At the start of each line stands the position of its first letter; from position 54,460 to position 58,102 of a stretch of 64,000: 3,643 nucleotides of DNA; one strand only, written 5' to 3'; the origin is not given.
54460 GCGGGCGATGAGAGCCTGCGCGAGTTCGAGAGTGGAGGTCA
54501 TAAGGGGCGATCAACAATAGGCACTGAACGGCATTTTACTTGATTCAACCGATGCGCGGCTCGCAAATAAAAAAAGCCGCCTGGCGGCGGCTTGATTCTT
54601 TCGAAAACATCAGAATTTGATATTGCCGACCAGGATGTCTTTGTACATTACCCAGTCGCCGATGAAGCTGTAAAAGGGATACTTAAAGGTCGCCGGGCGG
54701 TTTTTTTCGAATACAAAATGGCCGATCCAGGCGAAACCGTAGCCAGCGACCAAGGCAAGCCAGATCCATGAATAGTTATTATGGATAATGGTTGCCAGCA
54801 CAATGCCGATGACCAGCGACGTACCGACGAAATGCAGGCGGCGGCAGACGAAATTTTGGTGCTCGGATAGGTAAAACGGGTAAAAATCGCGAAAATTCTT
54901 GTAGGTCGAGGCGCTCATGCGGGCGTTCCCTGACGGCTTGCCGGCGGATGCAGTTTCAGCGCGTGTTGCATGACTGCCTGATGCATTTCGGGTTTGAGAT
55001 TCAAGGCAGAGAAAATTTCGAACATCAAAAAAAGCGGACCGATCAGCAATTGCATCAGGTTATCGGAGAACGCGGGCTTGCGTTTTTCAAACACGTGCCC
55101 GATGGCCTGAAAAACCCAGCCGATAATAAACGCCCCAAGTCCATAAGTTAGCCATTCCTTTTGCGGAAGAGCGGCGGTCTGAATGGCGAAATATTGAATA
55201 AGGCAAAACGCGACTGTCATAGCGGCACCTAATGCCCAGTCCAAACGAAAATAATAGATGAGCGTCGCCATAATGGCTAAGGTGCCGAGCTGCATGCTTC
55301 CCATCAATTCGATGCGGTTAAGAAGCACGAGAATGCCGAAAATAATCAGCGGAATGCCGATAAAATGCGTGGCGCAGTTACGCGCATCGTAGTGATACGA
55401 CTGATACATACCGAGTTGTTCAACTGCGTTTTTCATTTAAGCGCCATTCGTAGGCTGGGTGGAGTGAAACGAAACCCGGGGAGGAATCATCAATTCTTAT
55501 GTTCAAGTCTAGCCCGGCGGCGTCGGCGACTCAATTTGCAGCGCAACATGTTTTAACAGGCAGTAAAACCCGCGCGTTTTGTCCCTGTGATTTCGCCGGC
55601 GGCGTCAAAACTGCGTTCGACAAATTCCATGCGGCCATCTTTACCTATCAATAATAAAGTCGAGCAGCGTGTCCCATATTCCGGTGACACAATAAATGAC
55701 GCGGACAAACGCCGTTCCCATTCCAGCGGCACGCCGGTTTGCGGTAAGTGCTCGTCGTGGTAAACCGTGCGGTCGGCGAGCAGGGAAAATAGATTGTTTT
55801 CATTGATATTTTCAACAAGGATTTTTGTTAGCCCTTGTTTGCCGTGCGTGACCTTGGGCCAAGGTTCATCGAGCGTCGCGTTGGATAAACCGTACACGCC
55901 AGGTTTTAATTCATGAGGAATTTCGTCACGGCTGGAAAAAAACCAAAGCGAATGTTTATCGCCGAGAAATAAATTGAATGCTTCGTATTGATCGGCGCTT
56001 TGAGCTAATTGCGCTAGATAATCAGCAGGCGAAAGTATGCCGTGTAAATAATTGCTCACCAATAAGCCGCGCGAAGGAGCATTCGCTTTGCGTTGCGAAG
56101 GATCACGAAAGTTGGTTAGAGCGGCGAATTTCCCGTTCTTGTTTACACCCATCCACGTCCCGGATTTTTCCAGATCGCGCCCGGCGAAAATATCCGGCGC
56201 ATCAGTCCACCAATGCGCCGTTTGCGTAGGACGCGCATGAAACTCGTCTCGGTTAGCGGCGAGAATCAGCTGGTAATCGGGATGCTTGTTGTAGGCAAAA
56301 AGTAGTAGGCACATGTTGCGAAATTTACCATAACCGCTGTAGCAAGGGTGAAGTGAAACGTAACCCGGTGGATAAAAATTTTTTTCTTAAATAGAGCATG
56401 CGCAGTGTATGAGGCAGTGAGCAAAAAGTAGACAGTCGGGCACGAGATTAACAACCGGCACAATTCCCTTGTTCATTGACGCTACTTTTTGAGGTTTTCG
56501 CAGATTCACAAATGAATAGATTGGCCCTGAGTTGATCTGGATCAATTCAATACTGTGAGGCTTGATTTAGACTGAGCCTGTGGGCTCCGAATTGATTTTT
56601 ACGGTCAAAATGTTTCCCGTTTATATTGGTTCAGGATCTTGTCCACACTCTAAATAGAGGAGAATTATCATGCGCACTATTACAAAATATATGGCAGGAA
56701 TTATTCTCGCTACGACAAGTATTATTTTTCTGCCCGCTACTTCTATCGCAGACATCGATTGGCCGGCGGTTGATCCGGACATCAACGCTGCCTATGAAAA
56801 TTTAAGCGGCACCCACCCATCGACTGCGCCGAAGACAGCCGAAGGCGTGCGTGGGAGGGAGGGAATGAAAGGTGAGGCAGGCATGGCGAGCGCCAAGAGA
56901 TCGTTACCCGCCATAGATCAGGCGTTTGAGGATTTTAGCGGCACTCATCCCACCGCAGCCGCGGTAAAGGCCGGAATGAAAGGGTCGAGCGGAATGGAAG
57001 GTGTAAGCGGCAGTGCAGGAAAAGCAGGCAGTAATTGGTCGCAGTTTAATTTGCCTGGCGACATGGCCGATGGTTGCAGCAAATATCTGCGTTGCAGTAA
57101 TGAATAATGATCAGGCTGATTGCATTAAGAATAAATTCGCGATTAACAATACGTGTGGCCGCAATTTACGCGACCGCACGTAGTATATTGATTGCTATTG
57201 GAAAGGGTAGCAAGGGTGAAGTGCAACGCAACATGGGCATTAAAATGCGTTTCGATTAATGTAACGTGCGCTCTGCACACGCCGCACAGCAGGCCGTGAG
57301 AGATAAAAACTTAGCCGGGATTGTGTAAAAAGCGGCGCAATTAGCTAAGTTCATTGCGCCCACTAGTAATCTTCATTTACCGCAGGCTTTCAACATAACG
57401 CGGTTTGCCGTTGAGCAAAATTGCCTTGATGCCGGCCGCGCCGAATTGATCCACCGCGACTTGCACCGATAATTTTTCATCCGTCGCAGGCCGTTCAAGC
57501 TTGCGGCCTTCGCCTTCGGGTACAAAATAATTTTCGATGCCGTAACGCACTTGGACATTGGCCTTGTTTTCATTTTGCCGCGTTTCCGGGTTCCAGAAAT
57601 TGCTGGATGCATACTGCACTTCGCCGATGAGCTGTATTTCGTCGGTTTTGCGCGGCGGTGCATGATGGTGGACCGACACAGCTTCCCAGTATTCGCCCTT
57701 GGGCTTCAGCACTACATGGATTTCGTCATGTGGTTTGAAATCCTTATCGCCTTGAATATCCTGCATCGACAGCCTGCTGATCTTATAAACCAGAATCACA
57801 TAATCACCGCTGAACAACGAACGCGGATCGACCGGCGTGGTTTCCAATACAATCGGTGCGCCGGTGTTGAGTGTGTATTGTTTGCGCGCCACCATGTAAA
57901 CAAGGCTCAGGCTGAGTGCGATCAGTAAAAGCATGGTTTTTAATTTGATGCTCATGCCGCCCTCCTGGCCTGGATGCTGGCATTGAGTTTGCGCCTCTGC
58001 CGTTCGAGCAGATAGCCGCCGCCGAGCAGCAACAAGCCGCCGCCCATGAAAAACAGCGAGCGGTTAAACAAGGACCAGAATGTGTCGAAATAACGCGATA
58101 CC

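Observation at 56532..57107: Orphan secreted His/Gly-X-Y repeat protein under a textbook FNR-type promoter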

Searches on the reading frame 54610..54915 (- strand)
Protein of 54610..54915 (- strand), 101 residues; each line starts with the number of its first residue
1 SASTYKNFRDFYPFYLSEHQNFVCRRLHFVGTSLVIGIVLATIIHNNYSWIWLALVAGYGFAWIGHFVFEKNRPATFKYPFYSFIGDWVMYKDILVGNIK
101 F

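Call 76: search_protein_families(library=pfam, proteins=[window:54610-54915:-], max_evalue=0.001)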
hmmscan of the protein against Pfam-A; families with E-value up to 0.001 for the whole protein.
window:54610-54915:- (101 aa): 1 family
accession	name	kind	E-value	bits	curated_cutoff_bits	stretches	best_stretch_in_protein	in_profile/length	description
PF06127.16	Mpo1-like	-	7.8e-41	138.6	24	1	5-98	1-94/95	2-hydroxy-palmitic acid dioxygenase Mpo1-like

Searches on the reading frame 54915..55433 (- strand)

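Call 76: search_protein_families(library=pfam, proteins=[window:54915-55433:-], max_evalue=0.001)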
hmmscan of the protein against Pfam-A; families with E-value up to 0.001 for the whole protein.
window:54915-55433:- (172 aa): 1 family
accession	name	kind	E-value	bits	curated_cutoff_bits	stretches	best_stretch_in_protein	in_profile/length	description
PF06127.16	Mpo1-like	-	3.7e-19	69.1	24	1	3-140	4-91/95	2-hydroxy-palmitic acid dioxygenase Mpo1-like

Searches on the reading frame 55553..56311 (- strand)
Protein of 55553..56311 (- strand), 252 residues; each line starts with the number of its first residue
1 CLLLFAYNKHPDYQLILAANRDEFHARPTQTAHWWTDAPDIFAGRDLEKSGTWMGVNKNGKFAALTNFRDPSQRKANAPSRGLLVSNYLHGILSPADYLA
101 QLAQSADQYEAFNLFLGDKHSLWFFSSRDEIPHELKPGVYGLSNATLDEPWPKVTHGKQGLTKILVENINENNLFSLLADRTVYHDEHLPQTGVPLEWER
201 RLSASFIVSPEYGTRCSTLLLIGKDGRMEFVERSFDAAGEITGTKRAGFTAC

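Call 59: search_protein_families(library=ncbifam, proteins=[window:55553-56311:-], max_evalue=0.001)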
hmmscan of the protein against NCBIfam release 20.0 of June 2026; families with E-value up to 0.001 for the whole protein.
window:55553-56311:- (252 aa): 0 families

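Call 76: search_protein_families(library=pfam, proteins=[window:55553-56311:-], max_evalue=0.001)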
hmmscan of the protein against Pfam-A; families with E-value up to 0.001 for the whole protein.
window:55553-56311:- (252 aa): 1 family
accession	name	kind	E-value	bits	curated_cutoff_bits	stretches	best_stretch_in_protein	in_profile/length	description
PF05742.17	TANGO2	-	1e-76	258.9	22.6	1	1-236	2-256/257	Transport and Golgi organisation 2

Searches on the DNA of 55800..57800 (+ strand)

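Call 23: search_rna_families(source=window, start=55800, end=57800, threshold=evalue, max_evalue=1)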
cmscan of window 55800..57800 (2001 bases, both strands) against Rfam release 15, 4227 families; matches with E-value up to 1: 0.
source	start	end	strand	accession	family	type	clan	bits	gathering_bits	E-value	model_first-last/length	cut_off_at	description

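Call 74: search_rna_families(source=L001, start=5000, end=6100, threshold=evalue, max_evalue=1)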
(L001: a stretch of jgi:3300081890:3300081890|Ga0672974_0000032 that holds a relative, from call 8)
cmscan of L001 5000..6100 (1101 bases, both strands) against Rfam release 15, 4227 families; matches with E-value up to 1: 0.
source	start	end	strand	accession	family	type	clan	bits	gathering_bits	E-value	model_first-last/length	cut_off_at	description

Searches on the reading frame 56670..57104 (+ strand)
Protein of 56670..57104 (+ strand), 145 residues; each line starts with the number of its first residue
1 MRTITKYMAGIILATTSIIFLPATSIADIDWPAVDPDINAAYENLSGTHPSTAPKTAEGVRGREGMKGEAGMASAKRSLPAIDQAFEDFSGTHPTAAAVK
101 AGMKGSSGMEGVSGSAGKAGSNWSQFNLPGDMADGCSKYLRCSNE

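Call 3: search_protein_families(library=pfam, proteins=[window:56670-57104:+], max_evalue=10)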
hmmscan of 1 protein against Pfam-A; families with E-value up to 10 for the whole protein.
window:56670-57104:+ (145 aa): 2 families
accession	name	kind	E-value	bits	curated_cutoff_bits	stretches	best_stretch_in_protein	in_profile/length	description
PF01391.23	Collagen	-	8.7e-05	22.7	27.2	2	102-120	28-46/60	Collagen triple helix repeat (20 copies)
PF12484.13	PPE-SVP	-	0.6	11.5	23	1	31-75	19-58/80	PPE-SVP subfamily C-terminal region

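Call 4: search_protein_families(library=ncbifam, proteins=[window:56670-57104:+], max_evalue=10)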
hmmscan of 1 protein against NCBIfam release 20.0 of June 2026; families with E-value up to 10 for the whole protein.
window:56670-57104:+ (145 aa): 3 families
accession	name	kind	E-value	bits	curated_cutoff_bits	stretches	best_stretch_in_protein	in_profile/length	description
NF038329.2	gly_rich_SclB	equivalog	0.0005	19.1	325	1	54-121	172-281/442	LPXTG-anchored collagen-like adhesin Scl2/SclB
NF046116.1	adhesin_Lcl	equivalog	0.001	17.7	500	1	45-121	172-241/431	collagen-like adhesin Lcl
NF038330.1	adhesin_SclA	exception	0.015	14.9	400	1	53-121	123-238/405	LPXTG-anchored collagen-like adhesin Scl1/SclA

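Call 5: find_homologous_proteins(query=window:56670-57104:+, max_evalue=0.01)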
Query window:56670-57104:+ (145 aa): 11 proteins with E <= 0.01 among 81 candidates.
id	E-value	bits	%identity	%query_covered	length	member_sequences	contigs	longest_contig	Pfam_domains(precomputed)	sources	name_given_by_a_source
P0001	4.0e-90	317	100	100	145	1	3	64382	-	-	-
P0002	5.1e-48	181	59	100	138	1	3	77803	-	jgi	jgi:hypothetical protein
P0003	2.4e-44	169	59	100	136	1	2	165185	-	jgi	jgi:hypothetical protein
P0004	6.9e-37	145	58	99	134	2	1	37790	-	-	-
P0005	6.6e-35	138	52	99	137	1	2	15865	-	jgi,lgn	jgi:hypothetical protein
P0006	1.8e-33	134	66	67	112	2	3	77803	-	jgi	jgi:hypothetical protein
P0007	2.1e-33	133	50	100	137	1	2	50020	-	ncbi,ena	-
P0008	7.3e-32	128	55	74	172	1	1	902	-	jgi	jgi:hypothetical protein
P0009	2.1e-25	107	46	100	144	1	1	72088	-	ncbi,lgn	-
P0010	3.5e-25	107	51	79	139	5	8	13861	-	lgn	-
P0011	3.2e-24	104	46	92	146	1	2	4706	-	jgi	jgi:hypothetical protein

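Call 8: find_encoding_contigs(protein=P0002, flank=6000, max_places=3)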
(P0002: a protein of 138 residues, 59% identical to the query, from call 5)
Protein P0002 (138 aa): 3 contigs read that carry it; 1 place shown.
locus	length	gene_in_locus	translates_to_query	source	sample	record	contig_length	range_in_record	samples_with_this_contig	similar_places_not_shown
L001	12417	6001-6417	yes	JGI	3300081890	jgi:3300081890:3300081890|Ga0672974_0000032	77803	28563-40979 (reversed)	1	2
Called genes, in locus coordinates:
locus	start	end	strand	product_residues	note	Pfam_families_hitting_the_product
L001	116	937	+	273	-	PF02230:Abhydrolase_2 (faint), PF12146:Hydrolase_4, PF00561:Abhydrolase_1, PF12697:Abhydrolase_6, PF20408:Abhydrolase_11 (weak), PF00756:Esterase (weak)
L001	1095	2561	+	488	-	PF06078:DUF937, PF00691:OmpA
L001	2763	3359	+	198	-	-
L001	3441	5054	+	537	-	PF00989:PAS, PF08448:PAS_4, PF13188:PAS_8, PF13426:PAS_9, PF08447:PAS_3, PF00990:GGDEF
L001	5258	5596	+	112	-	-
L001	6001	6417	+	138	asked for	-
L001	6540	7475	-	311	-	-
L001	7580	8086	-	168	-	PF00190:Cupin_1, PF07883:Cupin_2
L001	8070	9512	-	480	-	PF01523:PmbA_TldD_1st, PF19290:PmbA_TldD_2nd, PF19289:PmbA_TldD_3rd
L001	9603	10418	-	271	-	PF00795:CN_hydrolase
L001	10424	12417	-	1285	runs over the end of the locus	PF05359:DUF748, PF13116:YhdP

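Call 9: find_encoding_contigs(protein=P0003, flank=6000, max_places=3)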
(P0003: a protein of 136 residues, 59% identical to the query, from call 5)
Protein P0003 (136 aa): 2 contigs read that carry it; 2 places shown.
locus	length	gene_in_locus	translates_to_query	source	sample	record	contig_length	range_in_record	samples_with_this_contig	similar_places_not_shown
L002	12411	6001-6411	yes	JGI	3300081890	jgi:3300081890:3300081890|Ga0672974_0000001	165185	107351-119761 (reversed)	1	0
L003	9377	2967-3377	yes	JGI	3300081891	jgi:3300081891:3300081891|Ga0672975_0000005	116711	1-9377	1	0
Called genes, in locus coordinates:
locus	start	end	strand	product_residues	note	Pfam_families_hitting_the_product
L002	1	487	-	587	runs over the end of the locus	PF00282:Pyridoxal_deC (weak)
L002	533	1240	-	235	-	PF01965:DJ-1_PfpI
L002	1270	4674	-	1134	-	PF00536:SAM_1, PF07647:SAM_2, PF00211:Guanylate_cyc, PF13191:AAA_16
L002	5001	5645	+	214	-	PF00027:cNMP_binding, PF13545:HTH_Crp_2, PF00325:Crp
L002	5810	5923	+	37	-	-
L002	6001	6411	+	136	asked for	-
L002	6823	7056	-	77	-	-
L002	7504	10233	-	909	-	PF01751:Toprim, PF01131:Topoisom_bac, PF01396:Zn_ribbon_Top1, PF13368:Toprim_C_rpt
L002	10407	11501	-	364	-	PF02481:DNA_processg_A, PF17782:WHD_DprA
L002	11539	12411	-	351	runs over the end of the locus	PF01476:LysM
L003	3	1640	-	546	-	?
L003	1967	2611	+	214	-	PF00027:cNMP_binding, PF13545:HTH_Crp_2, PF00325:Crp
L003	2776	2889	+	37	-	-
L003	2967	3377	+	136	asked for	-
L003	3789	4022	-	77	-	-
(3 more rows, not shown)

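Call 10: find_encoding_contigs(protein=P0007, flank=6000, max_places=3)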
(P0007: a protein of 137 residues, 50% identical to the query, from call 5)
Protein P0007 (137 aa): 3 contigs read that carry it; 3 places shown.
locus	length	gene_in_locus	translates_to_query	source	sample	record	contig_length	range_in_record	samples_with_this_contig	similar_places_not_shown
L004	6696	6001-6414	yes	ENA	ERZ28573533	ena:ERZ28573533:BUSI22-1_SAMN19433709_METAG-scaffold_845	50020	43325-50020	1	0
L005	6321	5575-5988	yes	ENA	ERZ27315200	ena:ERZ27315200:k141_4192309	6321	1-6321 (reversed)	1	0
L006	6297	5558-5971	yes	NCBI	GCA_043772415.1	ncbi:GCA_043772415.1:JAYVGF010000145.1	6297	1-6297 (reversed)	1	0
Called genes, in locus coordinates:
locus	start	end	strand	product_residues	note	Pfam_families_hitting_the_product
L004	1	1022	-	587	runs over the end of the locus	PF00282:Pyridoxal_deC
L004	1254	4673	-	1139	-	PF00536:SAM_1, PF07647:SAM_2 (weak), PF00211:Guanylate_cyc, PF13191:AAA_16, PF13401:AAA_22 (faint), PF17874:TPR_MalT (faint)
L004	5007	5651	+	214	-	PF00027:cNMP_binding, PF13545:HTH_Crp_2, PF00325:Crp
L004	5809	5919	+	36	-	-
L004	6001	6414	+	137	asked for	-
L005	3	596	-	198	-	?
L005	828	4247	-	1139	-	PF00536:SAM_1, PF07647:SAM_2 (weak), PF00211:Guanylate_cyc, PF13191:AAA_16, PF13401:AAA_22 (faint), PF17874:TPR_MalT (faint)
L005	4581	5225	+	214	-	PF00027:cNMP_binding, PF13545:HTH_Crp_2, PF00325:Crp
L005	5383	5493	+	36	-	-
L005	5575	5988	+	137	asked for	-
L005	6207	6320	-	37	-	?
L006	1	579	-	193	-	?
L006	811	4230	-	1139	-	PF00536:SAM_1, PF07647:SAM_2 (weak), PF00211:Guanylate_cyc, PF13191:AAA_16, PF13401:AAA_22 (faint), PF17874:TPR_MalT (faint)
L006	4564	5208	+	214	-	PF00027:cNMP_binding, PF13545:HTH_Crp_2, PF00325:Crp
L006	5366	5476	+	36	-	-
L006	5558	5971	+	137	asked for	-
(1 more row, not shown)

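Call 11: find_encoding_contigs(protein=P0009, flank=6000, max_places=3)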
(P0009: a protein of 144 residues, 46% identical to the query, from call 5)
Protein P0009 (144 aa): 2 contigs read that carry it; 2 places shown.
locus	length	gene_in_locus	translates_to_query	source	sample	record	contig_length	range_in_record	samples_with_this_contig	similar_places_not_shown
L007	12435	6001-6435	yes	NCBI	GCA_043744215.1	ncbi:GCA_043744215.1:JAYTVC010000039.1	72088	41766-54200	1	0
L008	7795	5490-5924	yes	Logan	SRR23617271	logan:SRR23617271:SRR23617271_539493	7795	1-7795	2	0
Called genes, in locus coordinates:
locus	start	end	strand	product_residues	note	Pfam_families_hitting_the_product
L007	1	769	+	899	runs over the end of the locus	PF00330:Aconitase, PF00694:Aconitase_C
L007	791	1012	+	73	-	-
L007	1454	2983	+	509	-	PF06078:DUF937, PF00691:OmpA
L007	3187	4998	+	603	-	PF02743:dCache_1, PF22673:MCP-like_PDC_1, PF00672:HAMP (weak), PF00990:GGDEF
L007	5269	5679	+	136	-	-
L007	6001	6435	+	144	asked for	-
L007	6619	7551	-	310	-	-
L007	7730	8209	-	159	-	PF00190:Cupin_1 (weak), PF07883:Cupin_2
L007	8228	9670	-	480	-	PF01523:PmbA_TldD_1st, PF19290:PmbA_TldD_2nd, PF19289:PmbA_TldD_3rd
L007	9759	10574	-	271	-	PF00795:CN_hydrolase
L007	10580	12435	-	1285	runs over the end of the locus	PF05359:DUF748, PF13116:YhdP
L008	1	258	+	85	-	?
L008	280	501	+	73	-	-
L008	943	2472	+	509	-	PF06078:DUF937, PF00691:OmpA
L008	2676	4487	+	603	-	PF02743:dCache_1, PF22673:MCP-like_PDC_1, PF00672:HAMP (weak), PF00990:GGDEF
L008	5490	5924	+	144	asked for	-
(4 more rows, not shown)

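Call 15: find_related_loci(query=A1, collection=genome_contigs, flank=6000)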
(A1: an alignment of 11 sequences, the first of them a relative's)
Query A1 (145 aa) in genome_contigs; peptide patterns used: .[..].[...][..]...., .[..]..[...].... (x = any residue, [..] = any of these).
15 stretches matched a pattern; 9 encode a relative of the query (tblastn E <= 1e-3); 8 distinct loci.
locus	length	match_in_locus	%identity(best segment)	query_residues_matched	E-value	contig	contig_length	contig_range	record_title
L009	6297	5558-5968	50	1-145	3e-40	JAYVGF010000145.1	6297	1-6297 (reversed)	MAG: Betaproteobacteria bacterium isolate GL46_Down_concoct_214 GL46_Down_concoct_214_144, whole genome shotgun sequence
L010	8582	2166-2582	48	1-144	8e-32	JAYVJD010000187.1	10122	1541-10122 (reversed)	MAG: Pseudomonadota bacterium isolate GL52_DN_metabinner_5 GL52_DN_metabinner_5_186, whole genome shotgun sequence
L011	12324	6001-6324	51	37-145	2e-28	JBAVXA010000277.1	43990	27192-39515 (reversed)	MAG: Burkholderiales bacterium isolate MFD01576_ilm_asm_bin5 k127_77207, whole genome shotgun sequence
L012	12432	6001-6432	46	1-145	8e-34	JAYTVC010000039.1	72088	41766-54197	MAG: Pseudomonadota bacterium isolate GFS_5653 GFS_5653_38, whole genome shotgun sequence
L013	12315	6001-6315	43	33-143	3e-18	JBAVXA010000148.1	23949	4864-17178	MAG: Burkholderiales bacterium isolate MFD01576_ilm_asm_bin5 k127_14396, whole genome shotgun sequence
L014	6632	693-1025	46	41-144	9e-18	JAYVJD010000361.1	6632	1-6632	MAG: Pseudomonadota bacterium isolate GL52_DN_metabinner_5 GL52_DN_metabinner_5_360, whole genome shotgun sequence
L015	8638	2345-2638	45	41-145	1e-16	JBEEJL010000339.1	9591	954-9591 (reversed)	MAG: Pseudomonadota bacterium isolate cariboucreek_2019_sw_WHONDRS-S19S_0051_B_bin.2 scaffold_250949, whole genome shotg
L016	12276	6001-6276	33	37-143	5e-12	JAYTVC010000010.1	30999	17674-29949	MAG: Pseudomonadota bacterium isolate GFS_5653 GFS_5653_9, whole genome shotgun sequence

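Call 53: find_encoding_contigs(protein=P0010, flank=7000, max_places=2)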
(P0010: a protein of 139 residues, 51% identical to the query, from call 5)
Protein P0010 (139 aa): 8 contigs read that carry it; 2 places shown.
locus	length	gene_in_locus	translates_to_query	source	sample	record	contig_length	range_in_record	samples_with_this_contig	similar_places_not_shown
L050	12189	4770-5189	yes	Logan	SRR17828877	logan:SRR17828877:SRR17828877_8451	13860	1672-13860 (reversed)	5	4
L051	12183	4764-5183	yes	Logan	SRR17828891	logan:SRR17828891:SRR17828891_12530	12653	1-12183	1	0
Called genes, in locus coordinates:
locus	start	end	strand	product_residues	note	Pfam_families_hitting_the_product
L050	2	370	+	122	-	?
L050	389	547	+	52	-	-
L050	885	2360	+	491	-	PF06078:DUF937, PF00691:OmpA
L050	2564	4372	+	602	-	PF02743:dCache_1, PF22673:MCP-like_PDC_1, PF00990:GGDEF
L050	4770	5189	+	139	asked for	-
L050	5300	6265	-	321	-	-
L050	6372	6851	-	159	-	PF00190:Cupin_1, PF07883:Cupin_2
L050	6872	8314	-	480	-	PF01523:PmbA_TldD_1st, PF19290:PmbA_TldD_2nd, PF19289:PmbA_TldD_3rd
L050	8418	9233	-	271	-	PF00795:CN_hydrolase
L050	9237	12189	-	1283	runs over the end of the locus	PF05359:DUF748, PF13116:YhdP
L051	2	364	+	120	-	?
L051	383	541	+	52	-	-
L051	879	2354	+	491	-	PF06078:DUF937, PF00691:OmpA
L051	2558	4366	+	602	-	PF02743:dCache_1, PF22673:MCP-like_PDC_1, PF00990:GGDEF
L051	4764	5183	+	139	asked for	-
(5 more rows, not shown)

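Call 63: search_protein_families(library=phrogs, proteins=[window:56670-57104:+], max_evalue=1)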
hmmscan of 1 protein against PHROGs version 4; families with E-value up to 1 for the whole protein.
window:56670-57104:+ (145 aa): 15 families
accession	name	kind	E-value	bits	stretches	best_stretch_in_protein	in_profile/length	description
phrog_366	-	tail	0.0001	22.9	1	48-122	298-368/474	tail fiber protein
phrog_3904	-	tail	0.0013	18.1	1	51-120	231-288/1086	tail fiber protein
phrog_30509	-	tail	0.0084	16.3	1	43-121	35-106/254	collagen like minor tail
phrog_26246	-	tail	0.011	15.9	1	55-121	151-210/329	tail protein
phrog_6320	-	tail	0.034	13.9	1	57-120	150-185/745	tail fiber protein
phrog_1806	-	tail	0.045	14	1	47-121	148-216/276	collagen like minor tail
phrog_819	-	tail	0.052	12.7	1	54-122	658-721/1024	tail protein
phrog_8981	-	unknown function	0.063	14.3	0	101-120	29-48/58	-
phrog_5073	-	tail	0.082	12.9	1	57-120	137-321/519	tail fiber protein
phrog_19556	-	tail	0.091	12.3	0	15-74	135-193/645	tail fiber protein; host specificity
phrog_29268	-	unknown function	0.092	11.9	1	51-124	292-361/653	-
phrog_8745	-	tail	0.11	10.7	1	53-120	1425-1470/1803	tail fiber protein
phrog_19200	-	head and packaging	0.13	12.5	0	94-124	66-96/268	virion structural protein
phrog_18350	-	tail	0.14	12.8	0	48-72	164-188/253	tail fiber protein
phrog_25979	-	unknown function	0.2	11.3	1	58-120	164-272/521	-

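Call 64: search_protein_families(library=padloc, proteins=[window:56670-57104:+], max_evalue=1)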
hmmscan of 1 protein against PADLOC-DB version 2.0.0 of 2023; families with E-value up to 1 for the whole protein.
window:56670-57104:+ (145 aa): 0 families

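Call 68: find_related_loci(query=window:56670-57104:+, collection=metagenome_contigs, flank=3000)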
Query window:56670-57104:+ (145 aa) in metagenome_contigs; peptide patterns used: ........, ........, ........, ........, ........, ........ (x = any residue, [..] = any of these).
131 stretches matched a pattern, but none encodes a relative of the query by tblastn (E <= 1e-3).

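Call 78: find_encoding_contigs(protein=P0001, flank=3000, max_places=5)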
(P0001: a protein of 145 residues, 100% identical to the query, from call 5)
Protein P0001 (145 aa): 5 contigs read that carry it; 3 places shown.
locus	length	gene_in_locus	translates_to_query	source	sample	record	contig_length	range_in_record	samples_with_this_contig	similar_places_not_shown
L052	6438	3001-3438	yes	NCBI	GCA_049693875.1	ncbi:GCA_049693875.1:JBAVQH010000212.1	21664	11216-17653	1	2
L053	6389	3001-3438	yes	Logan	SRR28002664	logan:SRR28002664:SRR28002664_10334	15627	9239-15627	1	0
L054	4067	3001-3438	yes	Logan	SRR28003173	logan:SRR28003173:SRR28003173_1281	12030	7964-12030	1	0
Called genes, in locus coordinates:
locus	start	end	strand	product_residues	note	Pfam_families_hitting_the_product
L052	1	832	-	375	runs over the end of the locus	PF01546:Peptidase_M20, PF07687:M20_dimer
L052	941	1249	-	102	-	PF06127:Mpo1-like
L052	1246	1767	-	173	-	PF06127:Mpo1-like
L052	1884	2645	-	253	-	PF05742:TANGO2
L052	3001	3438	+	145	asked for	-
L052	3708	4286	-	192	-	PF14345:GDYXXLXY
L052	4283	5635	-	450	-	PF09925:DUF2157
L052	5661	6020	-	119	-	PF03960:ArsC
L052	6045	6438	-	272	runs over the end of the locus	PF14805:THDPS_N_2, PF25084:LbH_EIF2B (faint), PF00132:Hexapep, PF14602:Hexapep_2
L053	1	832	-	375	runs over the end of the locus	PF01546:Peptidase_M20, PF07687:M20_dimer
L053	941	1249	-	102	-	PF06127:Mpo1-like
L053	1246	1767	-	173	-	PF06127:Mpo1-like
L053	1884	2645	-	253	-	PF05742:TANGO2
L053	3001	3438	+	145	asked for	-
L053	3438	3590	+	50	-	-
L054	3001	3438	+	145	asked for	-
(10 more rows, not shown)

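Call 79: find_encoding_contigs(protein=P0004, flank=6000, max_places=3)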
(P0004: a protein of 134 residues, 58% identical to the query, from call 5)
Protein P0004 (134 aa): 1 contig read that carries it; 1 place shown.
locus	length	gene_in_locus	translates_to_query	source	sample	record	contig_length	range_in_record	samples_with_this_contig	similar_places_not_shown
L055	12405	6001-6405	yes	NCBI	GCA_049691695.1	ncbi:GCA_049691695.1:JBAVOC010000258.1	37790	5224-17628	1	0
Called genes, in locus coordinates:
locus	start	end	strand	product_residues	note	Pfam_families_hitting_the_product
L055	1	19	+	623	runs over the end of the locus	PF02776:TPP_enzyme_N, PF00205:TPP_enzyme_M, PF02775:TPP_enzyme_C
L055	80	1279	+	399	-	PF01494:FAD_binding_3, PF01266:DAO (weak)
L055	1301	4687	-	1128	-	PF00536:SAM_1 (weak), PF00211:Guanylate_cyc, PF13191:AAA_16, PF13401:AAA_22 (weak)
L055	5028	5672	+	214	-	PF00027:cNMP_binding, PF13545:HTH_Crp_2, PF00325:Crp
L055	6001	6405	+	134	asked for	-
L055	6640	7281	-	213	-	PF01144:CoA_trans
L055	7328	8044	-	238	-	PF01144:CoA_trans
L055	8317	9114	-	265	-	PF01925:TauE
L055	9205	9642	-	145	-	PF00989:PAS, PF13188:PAS_8, PF08448:PAS_4, PF13426:PAS_9 (weak)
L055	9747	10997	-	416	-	PF02515:CoA_transf_3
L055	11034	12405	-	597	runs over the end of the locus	PF02776:TPP_enzyme_N, PF00205:TPP_enzyme_M, PF02775:TPP_enzyme_C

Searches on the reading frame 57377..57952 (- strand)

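Call 59: search_protein_families(library=ncbifam, proteins=[window:57377-57952:-], max_evalue=0.001)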
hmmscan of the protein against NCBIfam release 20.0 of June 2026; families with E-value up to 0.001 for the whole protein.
window:57377-57952:- (191 aa): 0 families

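Call 76: search_protein_families(library=pfam, proteins=[window:57377-57952:-], max_evalue=0.001)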
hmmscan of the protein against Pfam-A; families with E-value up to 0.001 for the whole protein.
window:57377-57952:- (191 aa): 1 family
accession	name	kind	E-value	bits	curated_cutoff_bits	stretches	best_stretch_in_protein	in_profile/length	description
PF14345.11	GDYXXLXY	-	1.3e-33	116.3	27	1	16-176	4-151/153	GDYXXLXY protein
